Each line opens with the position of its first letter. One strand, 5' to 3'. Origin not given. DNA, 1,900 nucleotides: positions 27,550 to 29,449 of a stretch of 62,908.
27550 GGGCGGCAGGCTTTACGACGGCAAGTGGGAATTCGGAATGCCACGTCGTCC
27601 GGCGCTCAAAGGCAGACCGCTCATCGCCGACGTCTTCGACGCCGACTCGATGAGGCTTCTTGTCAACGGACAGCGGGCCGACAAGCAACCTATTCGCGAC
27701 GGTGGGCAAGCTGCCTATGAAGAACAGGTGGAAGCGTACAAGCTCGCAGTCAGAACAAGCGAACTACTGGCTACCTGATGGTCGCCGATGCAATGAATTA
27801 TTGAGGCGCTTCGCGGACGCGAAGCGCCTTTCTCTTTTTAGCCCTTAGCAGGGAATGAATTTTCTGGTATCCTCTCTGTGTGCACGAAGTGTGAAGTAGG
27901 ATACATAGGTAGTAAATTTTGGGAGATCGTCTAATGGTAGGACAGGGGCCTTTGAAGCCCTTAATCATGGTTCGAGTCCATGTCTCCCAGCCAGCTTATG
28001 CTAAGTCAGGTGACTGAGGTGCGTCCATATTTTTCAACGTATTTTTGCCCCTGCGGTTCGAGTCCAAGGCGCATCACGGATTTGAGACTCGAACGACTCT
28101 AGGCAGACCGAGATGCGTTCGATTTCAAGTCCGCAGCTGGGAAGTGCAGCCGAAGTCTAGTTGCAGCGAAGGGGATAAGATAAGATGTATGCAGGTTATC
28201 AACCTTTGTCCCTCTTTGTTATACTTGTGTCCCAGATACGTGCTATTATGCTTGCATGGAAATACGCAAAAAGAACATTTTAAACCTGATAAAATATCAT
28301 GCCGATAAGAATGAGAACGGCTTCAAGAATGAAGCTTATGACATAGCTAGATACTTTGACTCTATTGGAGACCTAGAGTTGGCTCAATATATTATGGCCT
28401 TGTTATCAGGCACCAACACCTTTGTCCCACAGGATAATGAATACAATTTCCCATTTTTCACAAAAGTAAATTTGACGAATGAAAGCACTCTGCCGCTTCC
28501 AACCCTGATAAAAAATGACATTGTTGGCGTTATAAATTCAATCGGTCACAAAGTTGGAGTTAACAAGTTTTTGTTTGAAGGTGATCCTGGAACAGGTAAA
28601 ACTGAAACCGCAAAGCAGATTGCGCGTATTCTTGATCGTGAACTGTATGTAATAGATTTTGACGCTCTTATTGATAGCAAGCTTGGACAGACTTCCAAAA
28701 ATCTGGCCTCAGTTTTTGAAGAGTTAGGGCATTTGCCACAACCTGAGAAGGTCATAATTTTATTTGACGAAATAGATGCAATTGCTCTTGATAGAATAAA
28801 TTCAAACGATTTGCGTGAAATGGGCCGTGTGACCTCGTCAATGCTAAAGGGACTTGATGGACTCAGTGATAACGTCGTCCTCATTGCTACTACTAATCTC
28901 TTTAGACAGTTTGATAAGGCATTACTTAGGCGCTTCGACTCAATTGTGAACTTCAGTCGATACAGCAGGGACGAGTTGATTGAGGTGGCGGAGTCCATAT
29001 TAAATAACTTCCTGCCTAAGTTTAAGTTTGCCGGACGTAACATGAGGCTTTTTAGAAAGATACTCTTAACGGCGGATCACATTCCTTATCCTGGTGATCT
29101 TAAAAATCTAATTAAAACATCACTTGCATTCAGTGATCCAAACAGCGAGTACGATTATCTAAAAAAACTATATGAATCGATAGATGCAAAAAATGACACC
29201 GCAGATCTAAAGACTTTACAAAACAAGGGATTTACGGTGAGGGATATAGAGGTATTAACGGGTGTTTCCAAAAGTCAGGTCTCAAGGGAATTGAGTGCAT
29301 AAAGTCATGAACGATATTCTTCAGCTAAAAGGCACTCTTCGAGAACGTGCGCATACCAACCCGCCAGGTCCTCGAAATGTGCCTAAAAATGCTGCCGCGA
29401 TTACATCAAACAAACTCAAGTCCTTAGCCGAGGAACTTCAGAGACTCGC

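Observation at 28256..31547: Translationally coupled AAA+ ATPase and cytoplasmic S8 serine protease (IetAS-like pair) in a CPR-like genome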

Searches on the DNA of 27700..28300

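Call 74: search_rna_families(source=window, start=27700, end=28300, threshold=evalue, max_evalue=1)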
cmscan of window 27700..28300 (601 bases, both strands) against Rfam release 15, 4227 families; matches with E-value up to 1: 1.
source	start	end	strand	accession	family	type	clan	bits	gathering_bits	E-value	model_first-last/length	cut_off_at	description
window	27920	27990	+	RF00005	tRNA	Gene; tRNA;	CL00001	63.7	29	1.6e-13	1-71/71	no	tRNA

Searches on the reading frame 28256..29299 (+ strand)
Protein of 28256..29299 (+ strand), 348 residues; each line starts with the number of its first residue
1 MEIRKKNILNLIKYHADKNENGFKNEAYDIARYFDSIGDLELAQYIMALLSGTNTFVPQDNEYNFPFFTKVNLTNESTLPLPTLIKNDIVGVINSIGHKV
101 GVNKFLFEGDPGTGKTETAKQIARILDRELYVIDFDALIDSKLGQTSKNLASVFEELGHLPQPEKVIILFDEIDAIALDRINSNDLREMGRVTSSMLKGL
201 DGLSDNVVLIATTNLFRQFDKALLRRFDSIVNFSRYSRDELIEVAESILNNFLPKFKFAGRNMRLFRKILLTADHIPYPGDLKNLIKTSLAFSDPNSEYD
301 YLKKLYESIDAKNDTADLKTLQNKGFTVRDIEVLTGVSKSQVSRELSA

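Call 4: search_protein_families(library=padloc, proteins=[window:28256-29299:+], max_evalue=0.01)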
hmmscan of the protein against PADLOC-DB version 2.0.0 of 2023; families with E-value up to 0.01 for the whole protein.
window:28256-29299:+ (348 aa): 10 families
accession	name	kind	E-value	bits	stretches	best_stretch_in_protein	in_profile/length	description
PDLC02196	IetA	-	4.9e-44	149.3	1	6-346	5-368/374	-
PDLC04232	IetA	-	2.6e-30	104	1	103-261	117-271/330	-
PDLC02195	IetA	-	7.4e-30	102.5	1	103-304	138-332/395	-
PDLC04231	IetA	-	1.1e-20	72.6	1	103-248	118-259/262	-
PDLC00915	TRIP13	-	9.5e-15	52.8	1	106-257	67-232/302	TRIP13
PDLC00914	TRIP13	-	2.7e-13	48.1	1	105-251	74-233/302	TRIP13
PDLC03838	DolB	-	1.9e-09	35.2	2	106-143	170-207/375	-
PDLC04606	PDC-M37B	-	0.00015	19.1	0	93-129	166-201/390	-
PDLC04140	mad8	-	0.0029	15.2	1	106-221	31-101/314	mads_8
PDLC04515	PDC-M21A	-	0.005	14.6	1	310-346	37-73/205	-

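Call 5: search_protein_families(library=pfam, proteins=[window:28256-29299:+], max_evalue=0.01)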
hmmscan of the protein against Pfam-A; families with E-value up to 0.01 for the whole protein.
window:28256-29299:+ (348 aa): 6 families
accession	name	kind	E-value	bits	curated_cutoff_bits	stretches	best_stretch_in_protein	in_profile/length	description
PF00004.35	AAA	-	3.4e-26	92.7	21.2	1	106-234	2-130/131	ATPase family associated with various cellular activities (AAA)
PF07724.20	AAA_2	-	1.7e-06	28.6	27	1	104-254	5-157/166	AAA domain (Cdc48 subfamily)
PF07728.20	AAA_5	-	1.1e-05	25.8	22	1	105-227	2-139/139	AAA domain (dynein-related subfamily)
PF13173.12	AAA_14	-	0.0012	19.3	27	1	112-176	12-74/129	AAA domain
PF12774.13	AAA_6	-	0.0032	16.9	25.2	1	108-142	38-72/327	Hydrolytic ATP binding site of dynein motor region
PF07726.17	AAA_3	-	0.005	17.2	27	0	106-214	3-111/131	ATPase family associated with various cellular activities (AAA)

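Call 6: search_protein_families(library=ncbifam, proteins=[window:28256-29299:+], max_evalue=0.01)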
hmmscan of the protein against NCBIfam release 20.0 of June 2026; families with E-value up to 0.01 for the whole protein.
window:28256-29299:+ (348 aa): 21 families
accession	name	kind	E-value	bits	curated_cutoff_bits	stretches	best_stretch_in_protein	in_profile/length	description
NF042959.1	IteA_antiphage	equivalog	1.9e-35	122.7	510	1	102-255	125-274/367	anti-phage ATPase IteA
NF003069.1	PRK03992.1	subfamily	9.4e-15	54.6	500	1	105-234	168-300/379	proteasome-activating nucleotidase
NF041006.2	cell_div_CdvC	equivalog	3.1e-14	52.7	650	1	106-232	138-269/370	cell division protein CdvC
TIGR01242.2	TIGR01242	subfamily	8.2e-14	51.4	500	1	105-238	151-287/362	proteasome-activating nucleotidase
TIGR01243.1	CDC48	subfamily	8.2e-14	50.8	802.65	1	105-231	490-617/733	CDC48 family AAA ATPase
NF047747.1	PrtsmActNtasePan2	equivalog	1.4e-12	47.6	700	1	105-235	188-321/397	proteasome-activating nucleotidase Pan2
NF047748.1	PrtsmActNtasePan1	equivalog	1.4e-12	47.4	750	1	104-235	184-318/405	proteasome-activating nucleotidase Pan1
TIGR01241.2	FtsH_fam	equivalog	4.9e-10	38.8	600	1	105-232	198-328/598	ATP-dependent zinc metalloprotease FtsH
TIGR02881.1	spore_V_K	equivalog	1.3e-07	31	422.95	1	102-272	42-212/261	stage V sporulation protein K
NF003229.0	PRK04195.1-5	equivalog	1.5e-07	30.5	280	1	105-251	47-180/413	replication factor C large subunit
NF008004.0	PRK10733.1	equivalog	2.3e-07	29.2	1008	1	103-230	186-316/644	ATP-dependent zinc metalloprotease FtsH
TIGR03689.1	pup_AAA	equivalog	1.5e-06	27.2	504.75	1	106-255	220-384/512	proteasome ATPase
TIGR03922.1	T7SS_EccA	equivalog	1.7e-05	23.6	466.65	1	103-248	313-463/557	type VII secretion AAA-ATPase EccA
TIGR02880.1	cbbX_cfxQ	equivalog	4.1e-05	23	459.25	1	105-272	61-229/284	CbbX protein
TIGR02639.1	ClpA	equivalog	0.00027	19.3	993.15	1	102-139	487-524/734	ATP-dependent Clp protease ATP-binding subunit ClpA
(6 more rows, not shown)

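Call 9: search_solved_structures(query=window:28256-29299:+, max_evalue=0.00001)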
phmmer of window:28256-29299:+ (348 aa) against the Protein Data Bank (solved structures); distinct sequences matched with E-value up to 0.00001: 227 (the best 60 are shown).
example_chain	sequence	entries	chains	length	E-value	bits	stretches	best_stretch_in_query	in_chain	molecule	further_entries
6chs_H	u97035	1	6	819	1.6e-23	87.3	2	95-346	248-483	Putative cell division control protein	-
8dar_A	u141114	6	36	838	1.8e-22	83.8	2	105-338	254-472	Cell division control protein 48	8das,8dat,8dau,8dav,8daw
6oaa_B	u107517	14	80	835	1.9e-22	83.8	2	105-338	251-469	Cell division control protein 48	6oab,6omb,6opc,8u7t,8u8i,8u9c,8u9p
7wd3_A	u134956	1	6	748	3.9e-22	82.8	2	105-232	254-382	ATPase family gene 2 protein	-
7nku_A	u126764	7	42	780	4.5e-22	82.6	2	105-232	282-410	ATPase family gene 2 protein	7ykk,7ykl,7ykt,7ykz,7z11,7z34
6oa9_A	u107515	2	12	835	4.8e-22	82.5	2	105-338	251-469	Cell division control protein 48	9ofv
9ox9_A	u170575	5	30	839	3e-21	79.8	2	104-345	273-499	vesicle-fusing ATPase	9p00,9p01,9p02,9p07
7wbb_A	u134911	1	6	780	3e-21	79.8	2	105-232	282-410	AFG2 isoform 1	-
7wub_C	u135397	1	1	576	3.9e-20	76.2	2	104-242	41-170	Transitional endoplasmic reticulum ATPase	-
7wub_D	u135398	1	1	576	4.1e-20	76.1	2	104-242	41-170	Transitional endoplasmic reticulum ATPase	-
6mck_A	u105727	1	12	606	5e-20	75.8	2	104-242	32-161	Transitional endoplasmic reticulum ATPase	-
7rlh_A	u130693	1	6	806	1e-19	74.8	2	104-241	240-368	Transitional endoplasmic reticulum ATPase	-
7rlj_A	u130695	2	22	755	1.1e-19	74.8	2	104-241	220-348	Transitional endoplasmic reticulum ATPase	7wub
7rlg_A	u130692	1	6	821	1.1e-19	74.7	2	104-241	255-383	Transitional endoplasmic reticulum ATPase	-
8yka_A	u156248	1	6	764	1.1e-19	74.7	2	104-241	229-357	Transitional endoplasmic reticulum ATPase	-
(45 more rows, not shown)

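Call 18: find_encoding_contigs(protein=window:28256-29299:+, flank=10000, max_places=6)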
Protein window:28256-29299:+ (348 aa): no gene with exactly this product is on record in the collection.

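Call 35: search_protein_families(library=phrogs, proteins=[window:28256-29299:+], max_evalue=0.01)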
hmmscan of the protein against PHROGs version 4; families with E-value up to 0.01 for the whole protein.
window:28256-29299:+ (348 aa): 15 families
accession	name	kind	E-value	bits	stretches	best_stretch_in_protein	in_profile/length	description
phrog_3757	-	unknown function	3.9e-78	264.4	1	4-346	3-364/367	-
phrog_10401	-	other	9.4e-25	88.4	1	105-244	463-595/667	ATPase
phrog_7485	-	unknown function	1.5e-17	64.7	1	105-243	230-369/430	-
phrog_9172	-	unknown function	1.7e-17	64.4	1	71-258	75-263/509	-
phrog_168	-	DNA, RNA and nucleotide metabolism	1e-12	49.4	1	98-248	38-169/314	clamp loader of DNA polymerase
phrog_30773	-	unknown function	3.3e-07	30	1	105-231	199-329/666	-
phrog_4339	-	unknown function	5.1e-07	30.2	1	102-253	307-458/552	-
phrog_4871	-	other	2.7e-06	27.1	1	103-134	497-531/764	ATP-dependent protease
phrog_8638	-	unknown function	5.4e-06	26.3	1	109-245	312-448/568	-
phrog_29662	-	other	2e-05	24.5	1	95-239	342-476/548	ATP-dependent protease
phrog_14322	-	unknown function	4.6e-05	23.9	1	105-247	229-362/398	-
phrog_11838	-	DNA, RNA and nucleotide metabolism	4.7e-05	23.7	1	105-183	43-117/420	clamp loader of DNA polymerase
phrog_5846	-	DNA, RNA and nucleotide metabolism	8.4e-05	23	1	103-250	39-167/380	clamp loader of DNA polymerase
phrog_249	-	moron, auxiliary metabolic gene and host takeover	0.00015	22.2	1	69-140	101-165/380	porphyrin biosynthesis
phrog_16448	-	other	0.0017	17.7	1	96-141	444-487/680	ATPase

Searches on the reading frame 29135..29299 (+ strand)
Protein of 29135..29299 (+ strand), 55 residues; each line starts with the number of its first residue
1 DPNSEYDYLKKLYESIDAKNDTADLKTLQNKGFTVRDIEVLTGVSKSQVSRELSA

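Call 34: search_protein_families(library=pfam, proteins=[window:29135-29299:+], max_evalue=1)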
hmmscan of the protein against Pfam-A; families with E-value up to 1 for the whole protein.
seq(55 aa): 5 families
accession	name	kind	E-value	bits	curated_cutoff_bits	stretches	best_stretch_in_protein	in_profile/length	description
PF12802.13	MarR_2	-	0.0044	17.6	27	1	30-52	17-40/61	MarR family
PF02796.21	HTH_7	-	0.0054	17.3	23.8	1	19-51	8-40/45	Helix-turn-helix domain of resolvase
PF18579.7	Raf1_HTH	-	0.056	13.6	27.3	1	25-49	23-47/61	Rubisco accumulation factor 1 helix turn helix domain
PF01022.26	HTH_5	-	0.068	13.5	22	1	26-54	9-37/47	Bacterial regulatory protein, arsR family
PF13384.12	HTH_23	-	0.22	11.9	24.6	1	29-54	15-39/50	Homeodomain-like domain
